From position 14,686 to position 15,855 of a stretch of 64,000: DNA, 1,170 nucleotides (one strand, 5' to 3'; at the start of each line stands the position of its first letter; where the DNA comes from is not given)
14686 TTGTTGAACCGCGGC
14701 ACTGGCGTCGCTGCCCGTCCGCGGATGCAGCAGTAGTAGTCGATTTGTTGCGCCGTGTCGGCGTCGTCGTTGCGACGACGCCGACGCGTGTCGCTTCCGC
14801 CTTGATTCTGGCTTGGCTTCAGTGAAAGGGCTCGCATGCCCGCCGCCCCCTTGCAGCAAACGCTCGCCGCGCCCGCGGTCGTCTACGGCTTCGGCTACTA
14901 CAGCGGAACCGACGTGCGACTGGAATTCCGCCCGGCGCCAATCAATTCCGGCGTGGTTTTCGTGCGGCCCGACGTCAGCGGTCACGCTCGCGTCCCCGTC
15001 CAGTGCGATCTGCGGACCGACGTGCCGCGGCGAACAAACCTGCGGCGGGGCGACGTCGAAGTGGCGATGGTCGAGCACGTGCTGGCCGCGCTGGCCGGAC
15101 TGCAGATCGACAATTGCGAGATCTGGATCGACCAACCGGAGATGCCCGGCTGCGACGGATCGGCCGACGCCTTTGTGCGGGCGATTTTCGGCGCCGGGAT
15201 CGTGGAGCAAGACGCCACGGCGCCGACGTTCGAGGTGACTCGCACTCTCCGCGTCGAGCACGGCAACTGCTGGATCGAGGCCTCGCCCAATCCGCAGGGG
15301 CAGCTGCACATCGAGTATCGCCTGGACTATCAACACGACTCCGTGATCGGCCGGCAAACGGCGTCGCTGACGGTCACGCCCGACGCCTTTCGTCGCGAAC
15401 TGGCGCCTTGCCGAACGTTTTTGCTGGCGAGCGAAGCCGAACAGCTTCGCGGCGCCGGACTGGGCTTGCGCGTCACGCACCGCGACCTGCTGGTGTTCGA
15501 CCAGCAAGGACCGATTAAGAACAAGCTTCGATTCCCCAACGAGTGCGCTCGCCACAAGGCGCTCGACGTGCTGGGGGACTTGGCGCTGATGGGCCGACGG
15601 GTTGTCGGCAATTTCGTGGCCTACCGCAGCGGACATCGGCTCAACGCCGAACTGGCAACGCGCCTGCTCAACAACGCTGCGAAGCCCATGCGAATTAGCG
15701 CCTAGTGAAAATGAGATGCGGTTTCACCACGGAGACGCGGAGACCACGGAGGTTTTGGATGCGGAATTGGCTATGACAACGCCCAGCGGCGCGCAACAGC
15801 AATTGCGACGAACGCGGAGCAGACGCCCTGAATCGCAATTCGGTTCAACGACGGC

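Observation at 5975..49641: Composite C-terminal sorting tag: dockerin-like Ca-loop + W-x3-(F/Y)G helix + PEP-CTERM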

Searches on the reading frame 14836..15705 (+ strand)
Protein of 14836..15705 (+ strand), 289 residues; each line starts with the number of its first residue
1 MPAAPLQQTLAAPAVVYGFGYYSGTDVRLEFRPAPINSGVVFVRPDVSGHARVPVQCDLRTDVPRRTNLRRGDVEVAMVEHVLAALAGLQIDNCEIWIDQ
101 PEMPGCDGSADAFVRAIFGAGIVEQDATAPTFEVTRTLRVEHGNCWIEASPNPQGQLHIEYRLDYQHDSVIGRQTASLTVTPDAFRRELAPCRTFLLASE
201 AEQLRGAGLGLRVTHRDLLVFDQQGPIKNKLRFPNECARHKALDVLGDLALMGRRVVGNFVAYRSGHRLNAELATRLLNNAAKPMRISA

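Call 31: search_protein_families(library=pfam, proteins=[window:14836-15705:+], max_evalue=0.001)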
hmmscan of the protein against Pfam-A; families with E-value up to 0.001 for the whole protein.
window:14836-15705:+ (289 aa): 1 family
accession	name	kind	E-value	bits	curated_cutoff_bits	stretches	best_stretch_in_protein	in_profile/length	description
PF03331.19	LpxC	-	1.9e-83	280.5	27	1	7-278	1-267/268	UDP-3-O-acyl N-acetylglycosamine deacetylase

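Call 68: find_encoding_contigs(protein=window:14836-15705:+, flank=2000, max_places=3)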
Protein window:14836-15705:+ (289 aa): no gene with exactly this product is on record in the collection.
